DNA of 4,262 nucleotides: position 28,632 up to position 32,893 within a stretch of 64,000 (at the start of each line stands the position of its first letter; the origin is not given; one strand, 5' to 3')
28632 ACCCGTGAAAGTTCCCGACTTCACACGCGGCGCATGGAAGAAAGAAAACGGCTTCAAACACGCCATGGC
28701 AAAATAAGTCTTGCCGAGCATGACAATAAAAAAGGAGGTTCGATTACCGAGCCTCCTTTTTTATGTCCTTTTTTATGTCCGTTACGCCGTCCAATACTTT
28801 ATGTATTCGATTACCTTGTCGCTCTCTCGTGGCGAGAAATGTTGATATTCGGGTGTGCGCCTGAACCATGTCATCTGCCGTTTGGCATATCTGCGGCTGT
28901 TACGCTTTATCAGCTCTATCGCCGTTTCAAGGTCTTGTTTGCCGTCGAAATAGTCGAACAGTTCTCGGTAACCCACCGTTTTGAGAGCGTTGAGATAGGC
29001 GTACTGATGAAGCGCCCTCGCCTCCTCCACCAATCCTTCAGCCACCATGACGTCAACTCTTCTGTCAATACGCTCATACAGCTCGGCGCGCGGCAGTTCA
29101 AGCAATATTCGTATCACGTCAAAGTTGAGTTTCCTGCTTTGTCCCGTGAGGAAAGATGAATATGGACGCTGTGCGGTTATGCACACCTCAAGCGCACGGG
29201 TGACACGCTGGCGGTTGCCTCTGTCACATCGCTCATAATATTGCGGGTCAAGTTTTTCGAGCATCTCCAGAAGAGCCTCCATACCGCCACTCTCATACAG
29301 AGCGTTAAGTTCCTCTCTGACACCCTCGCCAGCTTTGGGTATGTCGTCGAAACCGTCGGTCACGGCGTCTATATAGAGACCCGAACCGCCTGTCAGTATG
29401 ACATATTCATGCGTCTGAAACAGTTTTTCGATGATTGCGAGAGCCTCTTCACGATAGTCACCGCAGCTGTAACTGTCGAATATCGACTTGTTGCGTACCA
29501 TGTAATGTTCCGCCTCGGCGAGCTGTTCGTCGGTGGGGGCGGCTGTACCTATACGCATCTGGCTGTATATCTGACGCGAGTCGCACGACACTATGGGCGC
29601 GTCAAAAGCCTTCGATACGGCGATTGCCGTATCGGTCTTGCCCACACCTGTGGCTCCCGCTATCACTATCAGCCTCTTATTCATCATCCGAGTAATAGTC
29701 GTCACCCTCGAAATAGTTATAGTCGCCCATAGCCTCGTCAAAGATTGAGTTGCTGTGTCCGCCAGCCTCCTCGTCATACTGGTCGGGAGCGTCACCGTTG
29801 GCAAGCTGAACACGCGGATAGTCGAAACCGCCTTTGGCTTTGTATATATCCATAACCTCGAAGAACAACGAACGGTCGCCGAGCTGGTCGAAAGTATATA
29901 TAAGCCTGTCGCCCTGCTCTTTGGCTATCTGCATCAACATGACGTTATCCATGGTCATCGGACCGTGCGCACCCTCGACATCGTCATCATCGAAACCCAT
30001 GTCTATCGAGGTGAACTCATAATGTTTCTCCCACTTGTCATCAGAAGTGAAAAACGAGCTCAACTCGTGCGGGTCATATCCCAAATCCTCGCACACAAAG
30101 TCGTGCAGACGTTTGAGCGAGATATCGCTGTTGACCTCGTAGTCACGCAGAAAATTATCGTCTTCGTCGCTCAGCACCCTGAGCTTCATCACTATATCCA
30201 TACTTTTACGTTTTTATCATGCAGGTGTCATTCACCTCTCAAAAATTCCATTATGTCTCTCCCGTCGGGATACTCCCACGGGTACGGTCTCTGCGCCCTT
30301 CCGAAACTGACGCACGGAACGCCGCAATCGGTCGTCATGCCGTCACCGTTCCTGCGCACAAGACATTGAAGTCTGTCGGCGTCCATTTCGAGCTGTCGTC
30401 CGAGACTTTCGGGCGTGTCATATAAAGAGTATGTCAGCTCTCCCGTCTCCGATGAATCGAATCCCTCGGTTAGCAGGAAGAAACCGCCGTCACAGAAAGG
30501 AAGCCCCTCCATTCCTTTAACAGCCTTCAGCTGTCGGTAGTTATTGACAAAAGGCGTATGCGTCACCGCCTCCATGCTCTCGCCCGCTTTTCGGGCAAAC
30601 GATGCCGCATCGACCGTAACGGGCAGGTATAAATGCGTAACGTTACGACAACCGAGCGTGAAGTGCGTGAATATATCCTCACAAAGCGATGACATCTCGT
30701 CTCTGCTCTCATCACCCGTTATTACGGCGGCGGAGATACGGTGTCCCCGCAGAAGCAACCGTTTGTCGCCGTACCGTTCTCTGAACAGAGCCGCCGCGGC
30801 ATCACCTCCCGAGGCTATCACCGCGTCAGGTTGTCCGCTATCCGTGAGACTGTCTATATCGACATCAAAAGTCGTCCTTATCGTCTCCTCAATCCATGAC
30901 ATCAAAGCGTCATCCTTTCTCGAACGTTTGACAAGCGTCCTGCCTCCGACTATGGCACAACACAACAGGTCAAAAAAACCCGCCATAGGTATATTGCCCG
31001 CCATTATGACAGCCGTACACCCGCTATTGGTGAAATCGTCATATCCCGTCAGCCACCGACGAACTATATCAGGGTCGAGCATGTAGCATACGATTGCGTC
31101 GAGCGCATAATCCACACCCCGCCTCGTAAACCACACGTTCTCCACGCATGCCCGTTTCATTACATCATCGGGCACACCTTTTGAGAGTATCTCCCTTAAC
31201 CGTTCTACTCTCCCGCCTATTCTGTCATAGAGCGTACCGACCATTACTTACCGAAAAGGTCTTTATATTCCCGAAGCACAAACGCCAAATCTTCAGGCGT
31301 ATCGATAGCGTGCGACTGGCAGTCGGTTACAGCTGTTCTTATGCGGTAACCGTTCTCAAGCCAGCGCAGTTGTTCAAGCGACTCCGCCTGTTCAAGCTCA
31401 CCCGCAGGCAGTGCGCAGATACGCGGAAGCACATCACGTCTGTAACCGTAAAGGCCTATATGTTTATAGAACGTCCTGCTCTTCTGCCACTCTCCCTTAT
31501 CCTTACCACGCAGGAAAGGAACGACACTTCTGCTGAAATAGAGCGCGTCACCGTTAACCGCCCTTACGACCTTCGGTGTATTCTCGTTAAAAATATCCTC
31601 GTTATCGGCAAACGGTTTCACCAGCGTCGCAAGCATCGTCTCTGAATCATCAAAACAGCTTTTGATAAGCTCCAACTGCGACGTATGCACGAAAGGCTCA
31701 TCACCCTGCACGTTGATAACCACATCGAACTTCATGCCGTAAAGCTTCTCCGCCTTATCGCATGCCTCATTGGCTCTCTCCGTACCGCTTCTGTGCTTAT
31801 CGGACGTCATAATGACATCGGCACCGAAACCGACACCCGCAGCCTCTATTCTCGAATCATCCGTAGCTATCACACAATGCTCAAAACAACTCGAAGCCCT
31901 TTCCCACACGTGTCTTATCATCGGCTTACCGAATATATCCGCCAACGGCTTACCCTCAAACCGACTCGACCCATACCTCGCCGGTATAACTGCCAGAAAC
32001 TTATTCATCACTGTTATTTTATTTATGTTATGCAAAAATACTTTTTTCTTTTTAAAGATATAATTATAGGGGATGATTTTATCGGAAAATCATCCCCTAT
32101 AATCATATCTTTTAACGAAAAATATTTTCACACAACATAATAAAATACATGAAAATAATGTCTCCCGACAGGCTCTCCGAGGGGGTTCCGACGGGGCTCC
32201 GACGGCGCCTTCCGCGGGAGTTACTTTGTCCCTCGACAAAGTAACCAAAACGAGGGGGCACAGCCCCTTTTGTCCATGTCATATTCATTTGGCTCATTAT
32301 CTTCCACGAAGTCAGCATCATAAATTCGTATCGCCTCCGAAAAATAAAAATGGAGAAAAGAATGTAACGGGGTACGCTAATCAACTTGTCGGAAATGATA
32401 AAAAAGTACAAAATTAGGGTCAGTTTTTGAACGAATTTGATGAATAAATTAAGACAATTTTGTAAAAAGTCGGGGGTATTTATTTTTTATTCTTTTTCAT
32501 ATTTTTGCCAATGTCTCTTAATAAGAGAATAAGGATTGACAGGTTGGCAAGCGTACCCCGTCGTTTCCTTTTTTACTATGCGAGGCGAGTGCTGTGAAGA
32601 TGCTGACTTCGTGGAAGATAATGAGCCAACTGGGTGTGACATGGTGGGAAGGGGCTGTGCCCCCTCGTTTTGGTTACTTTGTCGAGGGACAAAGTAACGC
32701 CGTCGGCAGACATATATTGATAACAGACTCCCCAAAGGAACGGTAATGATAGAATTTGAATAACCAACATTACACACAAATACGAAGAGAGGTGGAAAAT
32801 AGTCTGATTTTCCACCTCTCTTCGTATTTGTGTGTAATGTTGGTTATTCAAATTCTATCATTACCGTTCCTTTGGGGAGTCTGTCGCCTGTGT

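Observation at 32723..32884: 162-bp PERFECT palindrome that duplicates, in inverted orientation, the last 38 coding nt, the stop codon and the terminator of the biotin-carrier gene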

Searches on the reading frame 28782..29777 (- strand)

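Call 72: search_protein_families(library=pfam, proteins=[window:28782-29777:-], max_evalue=0.00001)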
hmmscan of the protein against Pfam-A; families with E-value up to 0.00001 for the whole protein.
window:28782-29777:- (331 aa): 2 families
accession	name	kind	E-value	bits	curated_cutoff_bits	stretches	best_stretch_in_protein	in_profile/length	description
PF01715.23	IPPT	-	1.9e-77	260.7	23.6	1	69-307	1-242/243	IPP transferase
PF01745.22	IPT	-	8e-13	48.8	20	1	36-132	3-99/233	Isopentenyl transferase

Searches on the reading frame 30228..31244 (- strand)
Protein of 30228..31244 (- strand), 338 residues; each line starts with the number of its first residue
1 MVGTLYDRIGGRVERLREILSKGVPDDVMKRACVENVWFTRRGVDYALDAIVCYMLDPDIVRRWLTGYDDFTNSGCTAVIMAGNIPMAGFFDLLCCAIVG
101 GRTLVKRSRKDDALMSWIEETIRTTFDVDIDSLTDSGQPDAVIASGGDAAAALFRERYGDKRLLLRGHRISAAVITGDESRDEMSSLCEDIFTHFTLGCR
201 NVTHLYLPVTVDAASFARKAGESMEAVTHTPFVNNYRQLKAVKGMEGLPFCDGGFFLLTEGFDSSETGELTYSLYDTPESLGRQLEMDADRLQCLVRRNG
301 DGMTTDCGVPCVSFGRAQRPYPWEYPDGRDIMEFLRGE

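Call 72: search_protein_families(library=pfam, proteins=[window:30228-31244:-], max_evalue=0.00001)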
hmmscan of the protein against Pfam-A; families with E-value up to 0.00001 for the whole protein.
window:30228-31244:- (338 aa): 1 family
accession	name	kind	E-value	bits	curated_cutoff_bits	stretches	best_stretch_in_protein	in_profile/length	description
PF05893.19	LuxC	-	3.8e-07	29.8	21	1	58-227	70-262/401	Acyl-CoA reductase (LuxC)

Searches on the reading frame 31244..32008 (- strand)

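Call 72: search_protein_families(library=pfam, proteins=[window:31244-32008:-], max_evalue=0.00001)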
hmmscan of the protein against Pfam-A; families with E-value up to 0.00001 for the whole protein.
window:31244-32008:- (254 aa): 2 families
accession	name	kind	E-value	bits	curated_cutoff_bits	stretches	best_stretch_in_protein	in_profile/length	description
PF02348.25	CTP_transf_3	-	4.8e-50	170.8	22.6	1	6-223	2-217/217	Cytidylyltransferase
PF12804.13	NTP_transf_3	-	5.4e-08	33.6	27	1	14-153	9-128/160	MobA-like NTP transferase domain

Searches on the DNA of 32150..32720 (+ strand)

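Call 53: search_dna_similar(query=window:32150-32720:+, collection=plasmids, mode=distant, max_evalue=0.001)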
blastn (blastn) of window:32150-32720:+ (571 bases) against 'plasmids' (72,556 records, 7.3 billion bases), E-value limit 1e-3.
No match.

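Call 54: search_dna_similar(query=window:32150-32720:+, collection=phages, mode=distant, max_evalue=0.001)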
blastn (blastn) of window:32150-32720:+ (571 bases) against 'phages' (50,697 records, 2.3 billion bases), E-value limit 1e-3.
No match.

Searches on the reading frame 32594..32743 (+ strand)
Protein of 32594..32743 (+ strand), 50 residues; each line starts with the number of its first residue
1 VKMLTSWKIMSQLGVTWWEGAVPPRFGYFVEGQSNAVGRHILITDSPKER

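Call 22: find_homologous_proteins(query=window:32594-32743:+, max_evalue=0.01)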
Query seq(50 aa) (50 aa): 15 proteins with E <= 0.01 among 15 candidates.
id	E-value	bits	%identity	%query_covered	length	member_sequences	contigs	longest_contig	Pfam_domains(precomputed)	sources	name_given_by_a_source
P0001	7.9e-14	68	80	80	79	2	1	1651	-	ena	-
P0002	4.9e-13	65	86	74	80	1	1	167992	-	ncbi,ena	-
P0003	1.5e-12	64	82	78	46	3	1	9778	-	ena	-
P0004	1.0e-11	61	81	74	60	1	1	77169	-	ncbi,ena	-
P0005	1.7e-11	61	79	76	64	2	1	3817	-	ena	-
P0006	9.8e-11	58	79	78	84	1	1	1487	-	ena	-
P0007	3.1e-10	57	77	78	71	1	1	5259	-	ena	-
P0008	1.2e-8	52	87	60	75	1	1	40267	-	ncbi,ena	-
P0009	3.3e-8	50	74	70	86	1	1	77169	-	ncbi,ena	-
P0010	2.1e-7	48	89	54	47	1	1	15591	-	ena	-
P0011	2.3e-7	48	96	50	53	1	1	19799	-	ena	-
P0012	3.4e-6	44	66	72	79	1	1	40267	-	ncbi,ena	-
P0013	3.4e-6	44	74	62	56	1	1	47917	-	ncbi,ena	-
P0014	5.8e-6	43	79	48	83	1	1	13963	-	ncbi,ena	-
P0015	5.0e-5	40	80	50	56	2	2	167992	-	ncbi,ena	-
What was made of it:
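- No nuclease or transposase partner for E was identified, and E's mobility is inferred only from its many copies at unrelated loci (call 22).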

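Call 24: find_encoding_contigs(protein=P0002, flank=10000, max_places=3)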
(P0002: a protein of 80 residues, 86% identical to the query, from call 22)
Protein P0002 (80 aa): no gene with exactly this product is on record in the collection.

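Call 25: find_encoding_contigs(protein=P0004, flank=10000, max_places=3)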
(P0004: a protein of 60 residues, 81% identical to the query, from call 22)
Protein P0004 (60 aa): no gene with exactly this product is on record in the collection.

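Call 26: find_encoding_contigs(protein=P0008, flank=10000, max_places=3)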
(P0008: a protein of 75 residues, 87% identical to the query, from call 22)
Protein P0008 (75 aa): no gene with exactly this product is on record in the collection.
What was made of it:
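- Tried and rejected: Three contig look-ups were lost on proteins that are not indexed (calls 24-26).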

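Call 27: find_encoding_contigs(protein=P0011, flank=10000, max_places=3)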
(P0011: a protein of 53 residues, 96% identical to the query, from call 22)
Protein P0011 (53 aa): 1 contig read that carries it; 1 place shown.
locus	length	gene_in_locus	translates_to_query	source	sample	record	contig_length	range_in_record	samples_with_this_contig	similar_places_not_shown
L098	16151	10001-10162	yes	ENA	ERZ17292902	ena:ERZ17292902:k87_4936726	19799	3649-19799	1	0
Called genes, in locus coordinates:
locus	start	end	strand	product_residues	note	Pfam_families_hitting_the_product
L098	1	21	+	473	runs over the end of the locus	PF05970:PIF1, PF13604:AAA_30, PF13245:AAA_19, PF13401:AAA_22 (weak), PF13538:UvrD_C_2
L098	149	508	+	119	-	PF11325:DUF3127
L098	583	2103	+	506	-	PF02142:MGS, PF01808:AICARFT_IMPCHas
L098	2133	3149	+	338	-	PF00022:Actin (faint), PF06723:MreB_Mbl, PF00012:HSP70, PF14450:FtsA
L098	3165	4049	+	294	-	PF04085:MreC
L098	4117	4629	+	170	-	-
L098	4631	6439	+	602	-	PF03717:PBP_dimer, PF00905:Transpeptidase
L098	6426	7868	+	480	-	PF01098:FTSW_RODA_SPOVE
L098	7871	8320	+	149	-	PF04074:DUF386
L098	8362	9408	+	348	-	PF01551:Peptidase_M23, PF01476:LysM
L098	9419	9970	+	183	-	PF10882:bPH_5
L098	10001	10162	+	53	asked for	-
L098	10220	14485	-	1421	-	PF05693:Glycogen_syn, PF08323:Glyco_transf_5 (faint), PF05693:Glycogen_syn, PF00534:Glycos_transf_1 (weak), PF20706:GT4-conflict (weak), PF11897:DUF3417, PF00343:Phosphorylase, PF28476:GlgP_C, +1 more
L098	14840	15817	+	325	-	-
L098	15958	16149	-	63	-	?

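Call 31: find_encoding_contigs(protein=P0010, flank=10000, max_places=3)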
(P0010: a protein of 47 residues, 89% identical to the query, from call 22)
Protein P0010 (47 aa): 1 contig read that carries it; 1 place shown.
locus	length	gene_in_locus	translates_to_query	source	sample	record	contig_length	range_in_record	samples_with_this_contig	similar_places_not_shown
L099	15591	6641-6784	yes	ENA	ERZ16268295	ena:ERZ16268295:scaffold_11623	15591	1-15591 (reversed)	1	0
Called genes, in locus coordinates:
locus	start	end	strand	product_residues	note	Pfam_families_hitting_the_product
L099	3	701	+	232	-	?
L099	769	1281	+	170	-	-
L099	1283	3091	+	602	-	PF03717:PBP_dimer, PF00905:Transpeptidase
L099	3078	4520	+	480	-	PF01098:FTSW_RODA_SPOVE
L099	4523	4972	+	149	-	PF04074:DUF386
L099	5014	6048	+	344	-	-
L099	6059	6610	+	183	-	PF10882:bPH_5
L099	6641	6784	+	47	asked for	-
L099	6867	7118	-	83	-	PF01649:Ribosomal_S20p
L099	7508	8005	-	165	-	PF01120:Alpha_L_fucos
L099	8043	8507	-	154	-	PF01120:Alpha_L_fucos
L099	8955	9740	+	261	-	PF00535:Glycos_transf_2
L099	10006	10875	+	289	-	-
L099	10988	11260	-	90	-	-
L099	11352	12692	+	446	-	PF02254:TrkA_N, PF03435:Sacchrp_dh_NADP (faint), PF13478:XdhC_C (faint), PF02080:TrkA_C, PF02254:TrkA_N, PF02080:TrkA_C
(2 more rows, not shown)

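Call 32: find_encoding_contigs(protein=P0003, flank=10000, max_places=4)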
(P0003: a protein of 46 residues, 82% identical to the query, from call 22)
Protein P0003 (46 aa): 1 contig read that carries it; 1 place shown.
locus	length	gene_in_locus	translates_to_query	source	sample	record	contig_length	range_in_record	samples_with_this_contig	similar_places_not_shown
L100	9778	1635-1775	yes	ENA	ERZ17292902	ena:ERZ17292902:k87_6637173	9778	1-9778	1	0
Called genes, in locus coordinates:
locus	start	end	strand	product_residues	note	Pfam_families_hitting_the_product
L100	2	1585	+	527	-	?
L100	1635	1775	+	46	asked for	-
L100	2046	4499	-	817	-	PF13620:CarboxypepD_reg, PF13715:CarbopepD_reg_2, PF07715:Plug (weak), PF00593:TonB_dep_Rec_b-barrel, PF14905:OMP_b-brl_3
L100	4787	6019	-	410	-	PF00675:Peptidase_M16, PF05193:Peptidase_M16_C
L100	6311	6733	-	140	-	-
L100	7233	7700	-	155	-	PF01281:Ribosomal_L9_N, PF03948:Ribosomal_L9_C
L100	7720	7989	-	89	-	PF01084:Ribosomal_S18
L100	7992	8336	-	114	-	PF01250:Ribosomal_S6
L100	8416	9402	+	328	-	PF08885:GSCFA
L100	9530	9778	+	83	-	?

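Call 46: find_encoding_contigs(protein=P0007, flank=6000, max_places=3)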
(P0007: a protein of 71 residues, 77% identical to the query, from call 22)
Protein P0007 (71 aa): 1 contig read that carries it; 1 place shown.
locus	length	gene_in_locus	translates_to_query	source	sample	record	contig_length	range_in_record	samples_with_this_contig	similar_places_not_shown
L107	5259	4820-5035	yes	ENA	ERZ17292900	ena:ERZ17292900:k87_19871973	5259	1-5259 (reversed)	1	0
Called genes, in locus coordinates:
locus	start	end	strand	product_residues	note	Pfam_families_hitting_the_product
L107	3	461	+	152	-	?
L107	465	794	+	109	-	PF01503:PRA-PH (weak), PF03819:MazG, PF12643:MazG-like (weak)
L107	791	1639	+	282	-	PF06452:CBM9_1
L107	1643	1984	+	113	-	PF01253:SUI1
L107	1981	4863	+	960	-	-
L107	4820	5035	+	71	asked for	-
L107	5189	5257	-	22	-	?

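Call 47: find_encoding_contigs(protein=P0005, flank=6000, max_places=3)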
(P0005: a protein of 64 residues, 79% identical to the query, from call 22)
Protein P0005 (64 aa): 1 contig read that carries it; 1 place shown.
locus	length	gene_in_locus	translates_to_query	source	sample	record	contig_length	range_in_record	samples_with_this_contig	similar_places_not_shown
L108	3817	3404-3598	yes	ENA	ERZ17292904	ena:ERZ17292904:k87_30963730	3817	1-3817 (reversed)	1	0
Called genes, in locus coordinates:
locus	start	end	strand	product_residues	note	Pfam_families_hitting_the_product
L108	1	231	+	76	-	?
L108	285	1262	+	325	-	PF01180:DHO_dh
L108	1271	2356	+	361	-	PF01636:APH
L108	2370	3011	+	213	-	PF16011:CBM9_2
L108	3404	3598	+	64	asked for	-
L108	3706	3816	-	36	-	?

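Call 55: list_cluster_members(proteins=[P0002, P0004, P0008, P0013, P0014, P0015, P0016])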
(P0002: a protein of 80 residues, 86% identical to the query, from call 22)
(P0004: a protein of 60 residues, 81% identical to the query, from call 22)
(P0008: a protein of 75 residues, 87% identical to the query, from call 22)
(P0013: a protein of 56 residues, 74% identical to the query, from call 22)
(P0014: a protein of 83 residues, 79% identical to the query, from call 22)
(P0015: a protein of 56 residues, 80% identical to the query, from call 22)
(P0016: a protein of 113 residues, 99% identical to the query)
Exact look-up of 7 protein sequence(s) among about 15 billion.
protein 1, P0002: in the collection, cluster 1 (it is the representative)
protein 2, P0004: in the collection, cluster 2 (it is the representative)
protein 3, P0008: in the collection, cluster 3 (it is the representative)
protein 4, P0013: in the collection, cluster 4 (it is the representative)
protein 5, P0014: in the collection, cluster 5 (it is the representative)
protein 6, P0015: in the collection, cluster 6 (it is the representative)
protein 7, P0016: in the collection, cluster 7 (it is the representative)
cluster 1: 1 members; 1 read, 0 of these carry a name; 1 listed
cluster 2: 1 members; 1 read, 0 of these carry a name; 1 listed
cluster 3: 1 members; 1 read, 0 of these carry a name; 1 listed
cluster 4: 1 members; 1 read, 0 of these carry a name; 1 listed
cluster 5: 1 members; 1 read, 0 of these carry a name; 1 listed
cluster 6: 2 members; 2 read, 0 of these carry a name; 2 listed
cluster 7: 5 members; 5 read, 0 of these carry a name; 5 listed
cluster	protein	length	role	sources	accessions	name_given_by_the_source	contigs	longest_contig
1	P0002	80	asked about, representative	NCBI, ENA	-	-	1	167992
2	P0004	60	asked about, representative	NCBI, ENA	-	-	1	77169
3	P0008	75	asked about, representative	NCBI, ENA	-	-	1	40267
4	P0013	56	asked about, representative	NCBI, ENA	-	-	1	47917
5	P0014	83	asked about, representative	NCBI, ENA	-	-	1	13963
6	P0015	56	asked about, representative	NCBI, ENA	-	-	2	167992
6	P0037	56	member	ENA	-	-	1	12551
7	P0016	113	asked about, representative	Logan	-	-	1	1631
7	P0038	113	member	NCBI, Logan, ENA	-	-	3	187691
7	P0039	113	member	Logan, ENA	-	-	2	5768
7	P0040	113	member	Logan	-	-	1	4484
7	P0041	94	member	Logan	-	-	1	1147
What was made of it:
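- Tried and rejected: list_cluster_members gave no names or accessions (call 55).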

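Call 57: find_encoding_contigs(protein=P0039, flank=3000, max_places=6)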
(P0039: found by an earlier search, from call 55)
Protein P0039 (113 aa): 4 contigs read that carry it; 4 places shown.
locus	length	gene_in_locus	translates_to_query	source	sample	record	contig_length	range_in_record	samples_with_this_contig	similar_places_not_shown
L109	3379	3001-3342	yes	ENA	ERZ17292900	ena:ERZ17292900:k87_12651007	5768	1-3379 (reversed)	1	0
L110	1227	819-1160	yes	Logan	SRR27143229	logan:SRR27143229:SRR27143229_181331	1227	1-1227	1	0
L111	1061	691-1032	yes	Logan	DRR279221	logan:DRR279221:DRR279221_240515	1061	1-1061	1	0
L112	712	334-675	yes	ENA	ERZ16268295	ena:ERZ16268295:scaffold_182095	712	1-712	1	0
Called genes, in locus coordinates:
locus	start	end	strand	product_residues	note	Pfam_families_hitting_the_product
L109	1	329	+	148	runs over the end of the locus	PF03724:META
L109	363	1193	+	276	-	PF00288:GHMP_kinases_N, PF08544:GHMP_kinases_C (weak)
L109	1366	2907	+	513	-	PF01039:Carboxyl_trans, PF03255:ACCA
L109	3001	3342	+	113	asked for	PF25973:BSH_CzcB (faint), PF00364:Biotin_lipoyl, PF25984:BSH_YknX (weak)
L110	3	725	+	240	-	?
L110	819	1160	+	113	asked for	PF25973:BSH_CzcB (faint), PF00364:Biotin_lipoyl, PF25984:BSH_YknX (weak)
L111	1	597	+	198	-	?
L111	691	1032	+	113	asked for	PF25973:BSH_CzcB (faint), PF00364:Biotin_lipoyl, PF25984:BSH_YknX (weak)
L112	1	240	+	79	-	?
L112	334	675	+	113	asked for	PF25973:BSH_CzcB (faint), PF00364:Biotin_lipoyl, PF25984:BSH_YknX (weak)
